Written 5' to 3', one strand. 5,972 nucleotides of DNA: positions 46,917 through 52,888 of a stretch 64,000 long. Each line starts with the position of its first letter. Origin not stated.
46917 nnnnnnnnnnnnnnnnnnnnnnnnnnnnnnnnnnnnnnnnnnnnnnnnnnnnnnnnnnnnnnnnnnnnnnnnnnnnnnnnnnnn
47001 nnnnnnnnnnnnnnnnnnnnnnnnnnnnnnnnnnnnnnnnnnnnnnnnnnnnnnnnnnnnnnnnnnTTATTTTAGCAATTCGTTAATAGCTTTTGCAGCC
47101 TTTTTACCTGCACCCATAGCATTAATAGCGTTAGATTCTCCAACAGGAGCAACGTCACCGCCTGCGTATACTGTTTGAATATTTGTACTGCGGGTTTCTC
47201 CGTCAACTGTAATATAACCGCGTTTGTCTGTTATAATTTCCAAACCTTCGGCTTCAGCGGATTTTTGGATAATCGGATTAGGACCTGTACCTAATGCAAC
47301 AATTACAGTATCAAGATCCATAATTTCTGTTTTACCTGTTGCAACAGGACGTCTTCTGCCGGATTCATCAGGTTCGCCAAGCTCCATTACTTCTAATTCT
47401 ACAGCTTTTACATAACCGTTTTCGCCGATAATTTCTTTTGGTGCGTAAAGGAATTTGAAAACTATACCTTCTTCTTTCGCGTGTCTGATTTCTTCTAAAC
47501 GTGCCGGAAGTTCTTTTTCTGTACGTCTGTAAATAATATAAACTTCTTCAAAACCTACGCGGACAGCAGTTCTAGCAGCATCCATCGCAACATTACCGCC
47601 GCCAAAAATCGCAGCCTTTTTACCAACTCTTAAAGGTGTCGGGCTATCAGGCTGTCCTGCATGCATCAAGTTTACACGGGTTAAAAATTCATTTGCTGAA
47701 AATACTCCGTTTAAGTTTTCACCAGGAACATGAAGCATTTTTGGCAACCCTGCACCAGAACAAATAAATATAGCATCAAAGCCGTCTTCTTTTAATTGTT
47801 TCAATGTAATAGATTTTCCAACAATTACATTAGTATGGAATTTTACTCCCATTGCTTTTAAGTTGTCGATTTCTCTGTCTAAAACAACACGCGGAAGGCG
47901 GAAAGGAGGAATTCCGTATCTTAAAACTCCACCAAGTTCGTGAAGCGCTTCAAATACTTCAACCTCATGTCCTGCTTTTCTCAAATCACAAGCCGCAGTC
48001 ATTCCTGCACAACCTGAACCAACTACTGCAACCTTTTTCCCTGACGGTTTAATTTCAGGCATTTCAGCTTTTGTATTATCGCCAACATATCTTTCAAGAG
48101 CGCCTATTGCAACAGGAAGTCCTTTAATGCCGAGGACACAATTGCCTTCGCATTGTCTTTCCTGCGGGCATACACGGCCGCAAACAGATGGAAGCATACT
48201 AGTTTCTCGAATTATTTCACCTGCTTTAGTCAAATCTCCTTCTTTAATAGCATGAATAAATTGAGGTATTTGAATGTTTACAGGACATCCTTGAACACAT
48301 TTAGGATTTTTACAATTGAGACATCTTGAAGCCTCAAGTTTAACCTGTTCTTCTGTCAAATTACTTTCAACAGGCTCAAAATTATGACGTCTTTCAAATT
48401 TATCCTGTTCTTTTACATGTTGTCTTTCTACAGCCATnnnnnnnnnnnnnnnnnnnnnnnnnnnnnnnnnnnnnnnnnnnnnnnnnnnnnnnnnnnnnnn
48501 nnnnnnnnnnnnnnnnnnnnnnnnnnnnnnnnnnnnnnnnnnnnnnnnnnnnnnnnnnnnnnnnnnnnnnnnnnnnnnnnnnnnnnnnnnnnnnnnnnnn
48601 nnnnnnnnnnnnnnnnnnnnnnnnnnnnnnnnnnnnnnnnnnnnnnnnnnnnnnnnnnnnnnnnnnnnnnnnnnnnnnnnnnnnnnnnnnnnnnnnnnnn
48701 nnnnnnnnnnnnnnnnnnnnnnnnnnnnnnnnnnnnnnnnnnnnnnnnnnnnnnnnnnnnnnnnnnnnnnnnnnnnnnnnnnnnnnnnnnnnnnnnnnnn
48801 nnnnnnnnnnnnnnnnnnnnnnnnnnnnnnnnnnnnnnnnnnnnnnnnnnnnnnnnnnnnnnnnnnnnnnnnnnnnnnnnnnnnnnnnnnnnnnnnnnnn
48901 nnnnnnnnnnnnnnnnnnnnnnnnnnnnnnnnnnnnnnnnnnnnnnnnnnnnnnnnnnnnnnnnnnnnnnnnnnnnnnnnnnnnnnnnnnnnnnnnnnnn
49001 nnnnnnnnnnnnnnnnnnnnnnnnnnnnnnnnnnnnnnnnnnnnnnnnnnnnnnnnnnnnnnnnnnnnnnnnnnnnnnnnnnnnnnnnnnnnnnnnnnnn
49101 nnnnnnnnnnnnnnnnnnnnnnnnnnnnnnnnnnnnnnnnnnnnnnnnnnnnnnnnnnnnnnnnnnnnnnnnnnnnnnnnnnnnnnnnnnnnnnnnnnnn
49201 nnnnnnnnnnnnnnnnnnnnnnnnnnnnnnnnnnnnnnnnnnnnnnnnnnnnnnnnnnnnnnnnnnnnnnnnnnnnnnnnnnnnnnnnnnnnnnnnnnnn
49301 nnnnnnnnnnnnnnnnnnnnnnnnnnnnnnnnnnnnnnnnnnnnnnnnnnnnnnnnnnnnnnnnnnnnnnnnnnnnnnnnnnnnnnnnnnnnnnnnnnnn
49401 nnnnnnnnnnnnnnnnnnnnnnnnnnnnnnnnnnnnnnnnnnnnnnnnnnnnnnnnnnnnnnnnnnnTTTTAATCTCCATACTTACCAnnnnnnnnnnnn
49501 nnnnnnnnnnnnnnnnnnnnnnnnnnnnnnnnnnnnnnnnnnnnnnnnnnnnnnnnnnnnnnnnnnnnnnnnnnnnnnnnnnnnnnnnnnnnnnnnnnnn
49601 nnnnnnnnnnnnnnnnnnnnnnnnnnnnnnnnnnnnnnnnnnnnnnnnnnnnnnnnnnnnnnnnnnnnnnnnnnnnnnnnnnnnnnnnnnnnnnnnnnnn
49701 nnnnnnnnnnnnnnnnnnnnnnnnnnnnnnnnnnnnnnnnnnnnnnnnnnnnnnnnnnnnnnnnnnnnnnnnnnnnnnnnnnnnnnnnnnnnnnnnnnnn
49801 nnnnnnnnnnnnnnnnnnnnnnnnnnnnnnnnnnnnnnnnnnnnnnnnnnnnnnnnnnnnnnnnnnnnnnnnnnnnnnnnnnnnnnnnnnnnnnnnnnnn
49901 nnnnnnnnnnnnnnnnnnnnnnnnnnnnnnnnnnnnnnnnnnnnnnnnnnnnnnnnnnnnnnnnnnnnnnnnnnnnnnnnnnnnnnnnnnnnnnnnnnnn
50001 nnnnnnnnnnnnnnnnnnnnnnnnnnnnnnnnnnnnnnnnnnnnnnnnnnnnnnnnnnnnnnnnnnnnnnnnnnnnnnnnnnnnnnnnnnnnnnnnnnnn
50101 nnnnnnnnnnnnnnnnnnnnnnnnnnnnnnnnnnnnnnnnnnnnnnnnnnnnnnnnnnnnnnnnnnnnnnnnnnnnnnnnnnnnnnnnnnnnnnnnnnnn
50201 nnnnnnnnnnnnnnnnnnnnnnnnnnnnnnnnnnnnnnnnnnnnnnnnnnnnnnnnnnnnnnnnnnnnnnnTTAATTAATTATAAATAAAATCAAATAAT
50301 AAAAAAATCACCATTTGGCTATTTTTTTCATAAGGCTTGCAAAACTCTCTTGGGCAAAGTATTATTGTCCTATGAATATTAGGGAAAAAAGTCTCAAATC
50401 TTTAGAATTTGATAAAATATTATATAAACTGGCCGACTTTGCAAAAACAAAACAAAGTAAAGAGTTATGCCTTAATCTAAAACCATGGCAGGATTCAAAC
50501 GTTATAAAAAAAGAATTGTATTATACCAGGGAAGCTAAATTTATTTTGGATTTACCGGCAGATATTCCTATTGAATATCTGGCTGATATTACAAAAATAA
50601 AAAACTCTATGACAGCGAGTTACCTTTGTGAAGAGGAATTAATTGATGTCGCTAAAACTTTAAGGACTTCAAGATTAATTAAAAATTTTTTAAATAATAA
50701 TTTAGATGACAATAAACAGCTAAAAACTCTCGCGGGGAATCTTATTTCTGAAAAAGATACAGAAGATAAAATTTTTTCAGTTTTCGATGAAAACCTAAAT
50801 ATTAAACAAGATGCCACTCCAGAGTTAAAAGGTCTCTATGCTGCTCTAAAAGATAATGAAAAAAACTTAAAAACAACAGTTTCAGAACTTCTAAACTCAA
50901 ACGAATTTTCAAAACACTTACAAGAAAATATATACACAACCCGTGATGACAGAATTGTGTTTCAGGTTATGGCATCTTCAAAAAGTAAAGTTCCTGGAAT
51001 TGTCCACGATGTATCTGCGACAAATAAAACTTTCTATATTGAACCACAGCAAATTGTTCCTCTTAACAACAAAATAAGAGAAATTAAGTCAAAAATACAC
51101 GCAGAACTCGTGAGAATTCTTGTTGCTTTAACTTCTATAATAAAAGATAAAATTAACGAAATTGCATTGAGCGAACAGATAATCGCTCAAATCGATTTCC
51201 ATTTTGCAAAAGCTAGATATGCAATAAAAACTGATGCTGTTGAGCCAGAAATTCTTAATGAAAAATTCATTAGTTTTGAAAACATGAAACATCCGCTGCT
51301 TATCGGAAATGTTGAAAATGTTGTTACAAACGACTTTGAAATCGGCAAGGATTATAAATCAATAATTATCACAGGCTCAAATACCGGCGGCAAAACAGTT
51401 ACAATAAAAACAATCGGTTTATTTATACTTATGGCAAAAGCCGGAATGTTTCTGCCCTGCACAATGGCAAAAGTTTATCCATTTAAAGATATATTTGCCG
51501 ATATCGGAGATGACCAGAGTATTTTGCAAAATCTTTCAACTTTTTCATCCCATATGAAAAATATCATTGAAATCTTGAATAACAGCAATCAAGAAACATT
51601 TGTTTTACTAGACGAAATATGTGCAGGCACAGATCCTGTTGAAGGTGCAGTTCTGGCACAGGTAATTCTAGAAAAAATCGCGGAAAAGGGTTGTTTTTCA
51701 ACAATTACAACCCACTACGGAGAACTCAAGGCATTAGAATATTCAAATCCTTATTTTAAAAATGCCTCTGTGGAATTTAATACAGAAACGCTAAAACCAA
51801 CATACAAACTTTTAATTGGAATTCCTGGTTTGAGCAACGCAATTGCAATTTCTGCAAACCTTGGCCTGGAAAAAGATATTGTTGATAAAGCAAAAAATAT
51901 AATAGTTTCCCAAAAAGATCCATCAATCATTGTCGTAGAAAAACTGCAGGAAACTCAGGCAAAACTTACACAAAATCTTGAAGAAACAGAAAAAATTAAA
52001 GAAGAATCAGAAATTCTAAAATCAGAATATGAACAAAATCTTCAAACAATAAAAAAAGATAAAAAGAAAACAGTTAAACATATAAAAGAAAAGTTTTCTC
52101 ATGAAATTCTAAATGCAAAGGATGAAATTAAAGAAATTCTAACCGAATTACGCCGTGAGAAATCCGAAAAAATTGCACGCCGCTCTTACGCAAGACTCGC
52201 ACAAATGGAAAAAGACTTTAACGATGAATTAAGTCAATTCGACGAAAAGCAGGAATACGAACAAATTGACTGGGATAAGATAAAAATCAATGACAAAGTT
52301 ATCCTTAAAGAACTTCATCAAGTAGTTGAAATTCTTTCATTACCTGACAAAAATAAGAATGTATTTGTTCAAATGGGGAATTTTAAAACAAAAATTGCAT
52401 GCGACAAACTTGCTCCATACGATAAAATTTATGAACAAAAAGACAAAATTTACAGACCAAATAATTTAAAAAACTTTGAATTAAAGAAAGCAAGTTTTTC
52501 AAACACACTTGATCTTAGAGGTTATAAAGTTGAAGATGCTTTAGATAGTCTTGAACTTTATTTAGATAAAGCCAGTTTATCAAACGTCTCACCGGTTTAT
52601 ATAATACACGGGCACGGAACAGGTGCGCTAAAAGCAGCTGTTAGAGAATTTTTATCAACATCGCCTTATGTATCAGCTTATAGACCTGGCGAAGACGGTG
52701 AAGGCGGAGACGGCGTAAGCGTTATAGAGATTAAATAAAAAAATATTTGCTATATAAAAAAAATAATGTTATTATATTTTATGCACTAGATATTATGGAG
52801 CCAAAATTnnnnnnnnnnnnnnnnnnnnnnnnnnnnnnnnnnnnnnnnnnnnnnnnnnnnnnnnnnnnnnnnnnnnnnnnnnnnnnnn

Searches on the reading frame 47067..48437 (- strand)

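Call 59: search_protein_families(library=pfam, proteins=[window:47067-48437:-], max_evalue=0.001)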
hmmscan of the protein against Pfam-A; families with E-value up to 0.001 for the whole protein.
window:47067-48437:- (456 aa): 12 families
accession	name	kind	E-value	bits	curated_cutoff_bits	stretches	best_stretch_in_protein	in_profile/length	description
PF14691.11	Fer4_20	-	2.7e-42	143.6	25.8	1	16-124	1-110/113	Dihydroprymidine dehydrogenase domain II, 4Fe-4S cluster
PF07992.20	Pyr_redox_2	-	2.9e-34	119.2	26.1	1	134-444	1-291/291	Pyridine nucleotide-disulphide oxidoreductase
PF13738.12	Pyr_redox_3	-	1.1e-09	38.4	30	1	258-427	151-305/305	Pyridine nucleotide-disulphide oxidoreductase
PF00070.33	Pyr_redox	-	4e-09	37.3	22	0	135-168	1-34/82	Pyridine nucleotide-disulphide oxidoreductase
PF13450.12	NAD_binding_8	-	6e-09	36.5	21.9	1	138-173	1-36/68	NAD(P)-binding Rossmann-like domain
PF01266.30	DAO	-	6.1e-06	26.4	27.9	1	135-169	1-35/353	FAD dependent oxidoreductase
PF01262.27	AlaDh_PNT_C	-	1.8e-05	24.7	23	0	134-164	29-59/214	Alanine dehydrogenase/PNT, C-terminal domain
PF00890.30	FAD_binding_2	-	2.8e-05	23.9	20.4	1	136-170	2-36/414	FAD binding domain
PF12831.13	FAD_oxidored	-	0.00052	19.9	27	1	136-172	2-38/416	FAD dependent oxidoreductase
PF13241.12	NAD_binding_7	-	0.00066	20.7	22.1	0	272-319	7-50/104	Putative NAD(P)-binding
PF03486.20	HI0933_like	-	0.00076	19.4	50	1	135-169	2-36/244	HI0933-like protein Rossmann domain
PF01134.28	GIDA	-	0.00081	19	22.1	0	135-193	1-59/391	Glucose inhibited division protein A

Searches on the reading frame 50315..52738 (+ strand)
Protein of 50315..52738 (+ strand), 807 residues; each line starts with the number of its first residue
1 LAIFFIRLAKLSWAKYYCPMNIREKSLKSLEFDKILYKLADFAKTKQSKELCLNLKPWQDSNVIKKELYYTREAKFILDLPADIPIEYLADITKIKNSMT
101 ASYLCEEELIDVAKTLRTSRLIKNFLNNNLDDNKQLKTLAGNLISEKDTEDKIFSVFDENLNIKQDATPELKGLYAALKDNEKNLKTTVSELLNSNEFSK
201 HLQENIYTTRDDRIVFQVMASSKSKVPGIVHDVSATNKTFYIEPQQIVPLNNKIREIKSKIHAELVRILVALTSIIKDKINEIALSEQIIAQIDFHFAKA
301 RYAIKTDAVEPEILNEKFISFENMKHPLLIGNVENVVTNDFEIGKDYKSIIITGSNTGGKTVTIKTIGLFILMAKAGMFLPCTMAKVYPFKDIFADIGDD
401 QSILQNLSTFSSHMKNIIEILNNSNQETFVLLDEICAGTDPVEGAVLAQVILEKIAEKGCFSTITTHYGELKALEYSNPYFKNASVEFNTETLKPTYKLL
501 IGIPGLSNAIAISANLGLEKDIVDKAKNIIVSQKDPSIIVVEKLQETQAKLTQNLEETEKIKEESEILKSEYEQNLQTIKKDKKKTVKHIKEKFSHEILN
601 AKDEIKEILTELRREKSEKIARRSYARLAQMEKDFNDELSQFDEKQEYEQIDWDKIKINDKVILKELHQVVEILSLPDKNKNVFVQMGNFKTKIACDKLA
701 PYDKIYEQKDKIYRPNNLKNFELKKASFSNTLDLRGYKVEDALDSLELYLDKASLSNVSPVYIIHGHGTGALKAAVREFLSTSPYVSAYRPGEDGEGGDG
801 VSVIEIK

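Call 59: search_protein_families(library=pfam, proteins=[window:50315-52738:+], max_evalue=0.001)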
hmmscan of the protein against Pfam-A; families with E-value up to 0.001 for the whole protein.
window:50315-52738:+ (807 aa): 3 families
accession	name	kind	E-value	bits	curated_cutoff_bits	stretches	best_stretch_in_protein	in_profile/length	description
PF00488.27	MutS_V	-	1.3e-34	120.2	30.2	1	350-530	1-184/188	MutS domain V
PF01713.27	Smr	-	2.9e-23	82.2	25.7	1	732-807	1-77/77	Smr domain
PF20297.4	MSSS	-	1.4e-08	34.7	26.8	1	659-699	2-42/42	MutS2 and Smr-associated SH3 domain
